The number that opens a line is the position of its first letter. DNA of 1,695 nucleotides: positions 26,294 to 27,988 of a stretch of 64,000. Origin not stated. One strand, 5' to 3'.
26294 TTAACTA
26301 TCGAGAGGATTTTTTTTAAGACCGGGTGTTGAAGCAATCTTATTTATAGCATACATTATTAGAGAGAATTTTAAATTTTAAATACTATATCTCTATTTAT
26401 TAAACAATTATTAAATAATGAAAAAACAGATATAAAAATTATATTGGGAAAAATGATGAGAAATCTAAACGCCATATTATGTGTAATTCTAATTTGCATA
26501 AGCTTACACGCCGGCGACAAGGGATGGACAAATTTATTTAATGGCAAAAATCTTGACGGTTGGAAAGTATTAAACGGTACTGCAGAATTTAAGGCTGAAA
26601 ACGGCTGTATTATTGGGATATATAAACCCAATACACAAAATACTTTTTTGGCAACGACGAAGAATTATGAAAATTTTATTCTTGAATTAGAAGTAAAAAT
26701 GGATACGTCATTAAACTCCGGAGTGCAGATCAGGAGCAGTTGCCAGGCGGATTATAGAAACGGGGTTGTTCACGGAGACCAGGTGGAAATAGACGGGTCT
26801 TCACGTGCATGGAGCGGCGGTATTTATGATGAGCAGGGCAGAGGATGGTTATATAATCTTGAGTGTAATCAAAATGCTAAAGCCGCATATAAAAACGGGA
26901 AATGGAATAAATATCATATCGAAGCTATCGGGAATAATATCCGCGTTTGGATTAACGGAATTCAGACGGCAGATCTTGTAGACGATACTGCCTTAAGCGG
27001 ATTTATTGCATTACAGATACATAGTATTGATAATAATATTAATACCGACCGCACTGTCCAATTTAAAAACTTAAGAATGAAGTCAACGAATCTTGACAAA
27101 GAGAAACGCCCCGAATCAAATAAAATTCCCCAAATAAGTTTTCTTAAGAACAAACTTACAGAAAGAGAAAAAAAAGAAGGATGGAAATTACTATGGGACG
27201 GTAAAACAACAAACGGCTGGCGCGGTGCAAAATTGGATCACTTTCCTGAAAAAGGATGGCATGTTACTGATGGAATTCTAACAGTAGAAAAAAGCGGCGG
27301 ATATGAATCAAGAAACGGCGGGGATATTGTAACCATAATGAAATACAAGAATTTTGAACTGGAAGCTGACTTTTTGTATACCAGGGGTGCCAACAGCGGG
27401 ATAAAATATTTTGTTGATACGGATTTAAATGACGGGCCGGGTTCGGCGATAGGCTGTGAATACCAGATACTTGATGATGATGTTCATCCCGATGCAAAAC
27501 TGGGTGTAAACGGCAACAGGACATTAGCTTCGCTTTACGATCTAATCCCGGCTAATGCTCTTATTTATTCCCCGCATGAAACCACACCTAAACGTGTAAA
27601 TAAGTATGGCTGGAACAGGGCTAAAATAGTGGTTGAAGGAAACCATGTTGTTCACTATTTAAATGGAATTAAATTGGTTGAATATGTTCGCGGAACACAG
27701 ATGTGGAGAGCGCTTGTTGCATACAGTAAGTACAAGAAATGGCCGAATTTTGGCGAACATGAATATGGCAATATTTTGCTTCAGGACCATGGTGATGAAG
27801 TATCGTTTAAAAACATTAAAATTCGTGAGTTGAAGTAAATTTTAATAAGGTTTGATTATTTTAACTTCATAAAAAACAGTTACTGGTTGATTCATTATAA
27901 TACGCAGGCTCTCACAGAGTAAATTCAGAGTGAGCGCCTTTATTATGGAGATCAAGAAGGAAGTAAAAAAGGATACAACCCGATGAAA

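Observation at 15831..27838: Periplasmic 3-keto-glycoside route plus mannoside catabolism in one island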

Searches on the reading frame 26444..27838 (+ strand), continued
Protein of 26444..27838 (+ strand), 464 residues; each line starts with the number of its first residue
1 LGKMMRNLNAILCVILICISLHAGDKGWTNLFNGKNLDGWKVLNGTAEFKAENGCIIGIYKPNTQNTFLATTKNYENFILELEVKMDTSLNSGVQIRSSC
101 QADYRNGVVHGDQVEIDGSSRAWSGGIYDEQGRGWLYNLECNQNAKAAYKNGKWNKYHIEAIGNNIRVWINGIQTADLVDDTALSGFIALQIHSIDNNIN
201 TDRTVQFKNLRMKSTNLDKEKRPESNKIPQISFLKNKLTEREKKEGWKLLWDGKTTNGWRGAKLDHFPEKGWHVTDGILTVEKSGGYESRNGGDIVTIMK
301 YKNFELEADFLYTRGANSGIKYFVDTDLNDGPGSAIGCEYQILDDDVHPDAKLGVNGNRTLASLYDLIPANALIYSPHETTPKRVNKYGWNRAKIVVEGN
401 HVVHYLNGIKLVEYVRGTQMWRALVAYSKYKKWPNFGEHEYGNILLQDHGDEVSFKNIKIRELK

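Call 70: find_encoding_contigs(protein=P0443, flank=10000, max_places=1)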
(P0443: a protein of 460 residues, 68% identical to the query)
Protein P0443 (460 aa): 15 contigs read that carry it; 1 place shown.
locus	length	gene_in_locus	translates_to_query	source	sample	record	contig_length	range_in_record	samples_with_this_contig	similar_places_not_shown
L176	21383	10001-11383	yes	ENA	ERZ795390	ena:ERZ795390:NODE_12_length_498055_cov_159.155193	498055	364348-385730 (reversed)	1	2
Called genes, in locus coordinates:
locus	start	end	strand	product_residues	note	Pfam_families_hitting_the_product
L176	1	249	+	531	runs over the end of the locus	PF12708:Pect-lyase_RHGA_epim (faint), PF00295:Glyco_hydro_28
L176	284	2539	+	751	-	PF17678:Glyco_hydro_92N, PF07971:Glyco_hydro_92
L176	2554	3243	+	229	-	PF07947:YhhN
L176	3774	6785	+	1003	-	PF13620:CarboxypepD_reg, PF13715:CarbopepD_reg_2, PF08308:PEGA (faint), PF07715:Plug, PF00593:TonB_dep_Rec_b-barrel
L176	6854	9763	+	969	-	PF16318:DUF4957 (faint), PF18962:Por_Secre_tail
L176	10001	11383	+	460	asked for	PF06439:3keto-disac_hyd, PF20407:DUF1583_N (faint), PF06439:3keto-disac_hyd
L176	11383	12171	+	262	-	PF03009:GDPD, PF13653:GDPD_2 (weak)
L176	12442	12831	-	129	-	PF00903:Glyoxalase, PF13669:Glyoxalase_4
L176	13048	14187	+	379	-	PF01757:Acyl_transf_3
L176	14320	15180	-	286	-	PF07883:Cupin_2 (weak), PF12833:HTH_18, PF00165:HTH_AraC (weak)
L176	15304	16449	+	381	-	PF01757:Acyl_transf_3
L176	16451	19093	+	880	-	PF06452:CBM9_1 (weak), PF19313:DUF5916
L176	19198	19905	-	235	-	PF00230:MIP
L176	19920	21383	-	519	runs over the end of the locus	PF01494:FAD_binding_3 (faint), PF00890:FAD_binding_2 (weak), PF01266:DAO, PF12831:FAD_oxidored (weak), PF13450:NAD_binding_8 (faint), PF16901:DAO_C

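Call 82: search_protein_families(library=pfam, proteins=[L173:4820-6187:+], max_evalue=0.01)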
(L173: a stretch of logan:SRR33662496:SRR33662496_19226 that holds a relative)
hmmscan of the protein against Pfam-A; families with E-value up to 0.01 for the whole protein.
L173:4820-6187:+ (455 aa): 0 families

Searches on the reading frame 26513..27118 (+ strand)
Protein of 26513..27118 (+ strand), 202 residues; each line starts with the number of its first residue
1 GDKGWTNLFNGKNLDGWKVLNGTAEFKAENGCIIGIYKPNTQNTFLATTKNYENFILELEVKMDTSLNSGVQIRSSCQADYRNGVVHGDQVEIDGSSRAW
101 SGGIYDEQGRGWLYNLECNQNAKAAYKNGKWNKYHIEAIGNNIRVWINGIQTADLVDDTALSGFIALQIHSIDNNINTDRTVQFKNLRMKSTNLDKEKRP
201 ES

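Call 56: search_solved_structures(query=window:26513-27118:+, max_evalue=0.01, show_alignments=5)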
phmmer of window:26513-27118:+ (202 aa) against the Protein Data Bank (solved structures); distinct sequences matched with E-value up to 0.01: 6.
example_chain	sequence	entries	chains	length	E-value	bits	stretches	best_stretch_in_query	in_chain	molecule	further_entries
4jqt_A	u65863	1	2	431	3e-79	268.8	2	4-201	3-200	putative glycosyl hydrolase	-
3imm_A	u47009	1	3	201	6.7e-08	35.7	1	5-155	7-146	Putative secreted glycosylhydrolase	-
3s5q_A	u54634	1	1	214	4.5e-07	33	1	44-159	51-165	Putative glycosylhydrolase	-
3u1x_A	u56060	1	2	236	1e-05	28.6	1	3-151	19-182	putative glycosyl hydrolase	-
3h3l_A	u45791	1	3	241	0.00015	24.8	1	5-154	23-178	PUTATIVE SUGAR HYDROLASE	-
3hbk_A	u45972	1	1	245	0.00033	23.7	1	3-153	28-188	putative glycosyl hydrolase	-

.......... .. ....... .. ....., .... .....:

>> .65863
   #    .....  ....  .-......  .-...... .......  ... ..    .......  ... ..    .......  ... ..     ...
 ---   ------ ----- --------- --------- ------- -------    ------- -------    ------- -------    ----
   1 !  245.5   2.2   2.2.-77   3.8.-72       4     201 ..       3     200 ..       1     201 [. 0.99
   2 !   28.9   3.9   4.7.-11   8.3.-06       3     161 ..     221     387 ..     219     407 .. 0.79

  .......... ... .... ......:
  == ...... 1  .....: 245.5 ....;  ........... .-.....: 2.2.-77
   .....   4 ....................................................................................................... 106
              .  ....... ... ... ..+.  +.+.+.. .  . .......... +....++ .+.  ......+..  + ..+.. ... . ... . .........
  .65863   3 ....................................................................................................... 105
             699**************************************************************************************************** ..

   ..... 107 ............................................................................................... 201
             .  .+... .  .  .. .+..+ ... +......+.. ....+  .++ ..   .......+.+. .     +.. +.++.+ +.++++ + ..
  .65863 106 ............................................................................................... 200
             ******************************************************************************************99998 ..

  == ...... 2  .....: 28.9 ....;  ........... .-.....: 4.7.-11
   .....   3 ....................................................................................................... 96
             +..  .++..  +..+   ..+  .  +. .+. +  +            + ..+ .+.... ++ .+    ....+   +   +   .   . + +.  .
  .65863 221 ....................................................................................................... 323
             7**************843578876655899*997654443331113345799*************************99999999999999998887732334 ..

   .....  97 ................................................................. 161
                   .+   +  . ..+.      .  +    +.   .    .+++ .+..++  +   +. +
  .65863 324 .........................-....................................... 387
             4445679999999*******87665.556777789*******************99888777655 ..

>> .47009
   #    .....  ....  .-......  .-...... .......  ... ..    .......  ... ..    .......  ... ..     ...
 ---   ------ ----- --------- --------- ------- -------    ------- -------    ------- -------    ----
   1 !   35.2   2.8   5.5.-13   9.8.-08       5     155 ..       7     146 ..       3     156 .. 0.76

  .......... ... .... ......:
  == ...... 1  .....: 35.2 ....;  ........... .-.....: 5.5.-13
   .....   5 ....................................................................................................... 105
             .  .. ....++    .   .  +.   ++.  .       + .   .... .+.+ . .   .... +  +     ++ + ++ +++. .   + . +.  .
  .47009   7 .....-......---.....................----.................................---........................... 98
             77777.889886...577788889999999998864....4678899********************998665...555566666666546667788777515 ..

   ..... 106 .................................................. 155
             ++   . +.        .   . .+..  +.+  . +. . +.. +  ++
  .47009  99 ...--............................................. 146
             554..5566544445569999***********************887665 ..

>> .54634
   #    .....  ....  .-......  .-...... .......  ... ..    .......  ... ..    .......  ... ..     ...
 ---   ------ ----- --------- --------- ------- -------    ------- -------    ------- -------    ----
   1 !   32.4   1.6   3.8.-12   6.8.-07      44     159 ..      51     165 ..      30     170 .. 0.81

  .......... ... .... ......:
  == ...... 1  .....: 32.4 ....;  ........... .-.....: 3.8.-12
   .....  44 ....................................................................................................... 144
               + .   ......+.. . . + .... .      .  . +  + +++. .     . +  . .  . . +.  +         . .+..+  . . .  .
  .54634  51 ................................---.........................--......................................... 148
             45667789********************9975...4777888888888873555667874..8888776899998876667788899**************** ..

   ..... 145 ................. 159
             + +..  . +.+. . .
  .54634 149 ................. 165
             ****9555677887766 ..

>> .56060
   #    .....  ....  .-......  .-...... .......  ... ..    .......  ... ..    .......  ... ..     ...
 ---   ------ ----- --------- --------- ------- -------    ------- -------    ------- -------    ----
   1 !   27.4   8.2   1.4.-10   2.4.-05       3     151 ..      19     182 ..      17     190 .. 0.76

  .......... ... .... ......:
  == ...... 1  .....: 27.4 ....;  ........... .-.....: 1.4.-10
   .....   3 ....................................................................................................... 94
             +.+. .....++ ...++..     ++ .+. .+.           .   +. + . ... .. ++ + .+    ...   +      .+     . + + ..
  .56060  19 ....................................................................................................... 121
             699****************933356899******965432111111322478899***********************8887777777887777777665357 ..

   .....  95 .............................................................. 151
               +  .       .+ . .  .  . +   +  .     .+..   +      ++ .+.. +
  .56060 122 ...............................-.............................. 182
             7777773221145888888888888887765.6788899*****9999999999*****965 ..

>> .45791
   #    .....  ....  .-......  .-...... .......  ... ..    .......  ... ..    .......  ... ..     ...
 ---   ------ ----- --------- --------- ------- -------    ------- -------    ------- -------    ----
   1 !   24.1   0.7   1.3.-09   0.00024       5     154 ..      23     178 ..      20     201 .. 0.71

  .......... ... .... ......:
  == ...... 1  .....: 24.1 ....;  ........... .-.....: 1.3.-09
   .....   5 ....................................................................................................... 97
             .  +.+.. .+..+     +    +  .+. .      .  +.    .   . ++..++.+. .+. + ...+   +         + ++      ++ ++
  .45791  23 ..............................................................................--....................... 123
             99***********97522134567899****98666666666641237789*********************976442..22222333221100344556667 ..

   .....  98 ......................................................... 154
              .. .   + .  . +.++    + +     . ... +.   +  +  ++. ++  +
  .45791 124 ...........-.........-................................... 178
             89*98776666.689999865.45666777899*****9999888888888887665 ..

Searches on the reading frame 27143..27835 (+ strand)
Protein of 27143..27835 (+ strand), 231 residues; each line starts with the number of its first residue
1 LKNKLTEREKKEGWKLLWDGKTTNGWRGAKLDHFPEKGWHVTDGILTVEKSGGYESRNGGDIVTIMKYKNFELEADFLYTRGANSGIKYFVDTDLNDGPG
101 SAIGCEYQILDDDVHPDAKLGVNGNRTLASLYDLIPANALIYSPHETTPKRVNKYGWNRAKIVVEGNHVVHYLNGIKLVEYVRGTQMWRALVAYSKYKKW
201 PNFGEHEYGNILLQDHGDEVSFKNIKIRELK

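Call 55: search_solved_structures(query=window:27143-27835:+, max_evalue=0.001, show_alignments=5)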
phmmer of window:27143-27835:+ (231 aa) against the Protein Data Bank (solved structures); distinct sequences matched with E-value up to 0.001: 13.
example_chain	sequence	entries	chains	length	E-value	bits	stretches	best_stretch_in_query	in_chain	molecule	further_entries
4jqt_A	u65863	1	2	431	5.5e-104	350.2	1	2-231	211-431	putative glycosyl hydrolase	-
3hbk_A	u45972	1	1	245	3.3e-65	223.2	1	3-231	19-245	putative glycosyl hydrolase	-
8v31_A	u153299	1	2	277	4.7e-42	147.4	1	10-230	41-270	Glycosyl hydrolase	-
3osd_A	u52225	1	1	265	2e-40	142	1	12-230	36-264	putative glycosyl hydrolase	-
8rr2_A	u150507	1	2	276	2.3e-40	141.9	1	12-230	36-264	3-keto-disaccharide hydrolase domain-containing protein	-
8tda_A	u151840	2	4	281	2.5e-40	141.8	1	12-230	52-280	Probable secreted glycosyl hydrolase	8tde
9fbe_B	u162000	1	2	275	2.2e-39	138.7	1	12-230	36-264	Probable secreted glycosyl hydrolase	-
3nmb_A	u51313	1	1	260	8.7e-39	136.7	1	11-230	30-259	putative sugar hydrolase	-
3h3l_A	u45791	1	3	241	1.9e-35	125.8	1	14-230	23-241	PUTATIVE SUGAR HYDROLASE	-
4hxc_A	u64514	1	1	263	6.5e-35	124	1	12-230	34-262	putative glycosyl hydrolase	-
3u1x_A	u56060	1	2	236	2.9e-29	105.5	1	3-230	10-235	putative glycosyl hydrolase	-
3imm_A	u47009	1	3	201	2.1e-06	30.7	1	35-230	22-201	Putative secreted glycosylhydrolase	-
4qhz_A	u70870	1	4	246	0.00015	24.5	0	16-230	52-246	putative glycosyl hydrolase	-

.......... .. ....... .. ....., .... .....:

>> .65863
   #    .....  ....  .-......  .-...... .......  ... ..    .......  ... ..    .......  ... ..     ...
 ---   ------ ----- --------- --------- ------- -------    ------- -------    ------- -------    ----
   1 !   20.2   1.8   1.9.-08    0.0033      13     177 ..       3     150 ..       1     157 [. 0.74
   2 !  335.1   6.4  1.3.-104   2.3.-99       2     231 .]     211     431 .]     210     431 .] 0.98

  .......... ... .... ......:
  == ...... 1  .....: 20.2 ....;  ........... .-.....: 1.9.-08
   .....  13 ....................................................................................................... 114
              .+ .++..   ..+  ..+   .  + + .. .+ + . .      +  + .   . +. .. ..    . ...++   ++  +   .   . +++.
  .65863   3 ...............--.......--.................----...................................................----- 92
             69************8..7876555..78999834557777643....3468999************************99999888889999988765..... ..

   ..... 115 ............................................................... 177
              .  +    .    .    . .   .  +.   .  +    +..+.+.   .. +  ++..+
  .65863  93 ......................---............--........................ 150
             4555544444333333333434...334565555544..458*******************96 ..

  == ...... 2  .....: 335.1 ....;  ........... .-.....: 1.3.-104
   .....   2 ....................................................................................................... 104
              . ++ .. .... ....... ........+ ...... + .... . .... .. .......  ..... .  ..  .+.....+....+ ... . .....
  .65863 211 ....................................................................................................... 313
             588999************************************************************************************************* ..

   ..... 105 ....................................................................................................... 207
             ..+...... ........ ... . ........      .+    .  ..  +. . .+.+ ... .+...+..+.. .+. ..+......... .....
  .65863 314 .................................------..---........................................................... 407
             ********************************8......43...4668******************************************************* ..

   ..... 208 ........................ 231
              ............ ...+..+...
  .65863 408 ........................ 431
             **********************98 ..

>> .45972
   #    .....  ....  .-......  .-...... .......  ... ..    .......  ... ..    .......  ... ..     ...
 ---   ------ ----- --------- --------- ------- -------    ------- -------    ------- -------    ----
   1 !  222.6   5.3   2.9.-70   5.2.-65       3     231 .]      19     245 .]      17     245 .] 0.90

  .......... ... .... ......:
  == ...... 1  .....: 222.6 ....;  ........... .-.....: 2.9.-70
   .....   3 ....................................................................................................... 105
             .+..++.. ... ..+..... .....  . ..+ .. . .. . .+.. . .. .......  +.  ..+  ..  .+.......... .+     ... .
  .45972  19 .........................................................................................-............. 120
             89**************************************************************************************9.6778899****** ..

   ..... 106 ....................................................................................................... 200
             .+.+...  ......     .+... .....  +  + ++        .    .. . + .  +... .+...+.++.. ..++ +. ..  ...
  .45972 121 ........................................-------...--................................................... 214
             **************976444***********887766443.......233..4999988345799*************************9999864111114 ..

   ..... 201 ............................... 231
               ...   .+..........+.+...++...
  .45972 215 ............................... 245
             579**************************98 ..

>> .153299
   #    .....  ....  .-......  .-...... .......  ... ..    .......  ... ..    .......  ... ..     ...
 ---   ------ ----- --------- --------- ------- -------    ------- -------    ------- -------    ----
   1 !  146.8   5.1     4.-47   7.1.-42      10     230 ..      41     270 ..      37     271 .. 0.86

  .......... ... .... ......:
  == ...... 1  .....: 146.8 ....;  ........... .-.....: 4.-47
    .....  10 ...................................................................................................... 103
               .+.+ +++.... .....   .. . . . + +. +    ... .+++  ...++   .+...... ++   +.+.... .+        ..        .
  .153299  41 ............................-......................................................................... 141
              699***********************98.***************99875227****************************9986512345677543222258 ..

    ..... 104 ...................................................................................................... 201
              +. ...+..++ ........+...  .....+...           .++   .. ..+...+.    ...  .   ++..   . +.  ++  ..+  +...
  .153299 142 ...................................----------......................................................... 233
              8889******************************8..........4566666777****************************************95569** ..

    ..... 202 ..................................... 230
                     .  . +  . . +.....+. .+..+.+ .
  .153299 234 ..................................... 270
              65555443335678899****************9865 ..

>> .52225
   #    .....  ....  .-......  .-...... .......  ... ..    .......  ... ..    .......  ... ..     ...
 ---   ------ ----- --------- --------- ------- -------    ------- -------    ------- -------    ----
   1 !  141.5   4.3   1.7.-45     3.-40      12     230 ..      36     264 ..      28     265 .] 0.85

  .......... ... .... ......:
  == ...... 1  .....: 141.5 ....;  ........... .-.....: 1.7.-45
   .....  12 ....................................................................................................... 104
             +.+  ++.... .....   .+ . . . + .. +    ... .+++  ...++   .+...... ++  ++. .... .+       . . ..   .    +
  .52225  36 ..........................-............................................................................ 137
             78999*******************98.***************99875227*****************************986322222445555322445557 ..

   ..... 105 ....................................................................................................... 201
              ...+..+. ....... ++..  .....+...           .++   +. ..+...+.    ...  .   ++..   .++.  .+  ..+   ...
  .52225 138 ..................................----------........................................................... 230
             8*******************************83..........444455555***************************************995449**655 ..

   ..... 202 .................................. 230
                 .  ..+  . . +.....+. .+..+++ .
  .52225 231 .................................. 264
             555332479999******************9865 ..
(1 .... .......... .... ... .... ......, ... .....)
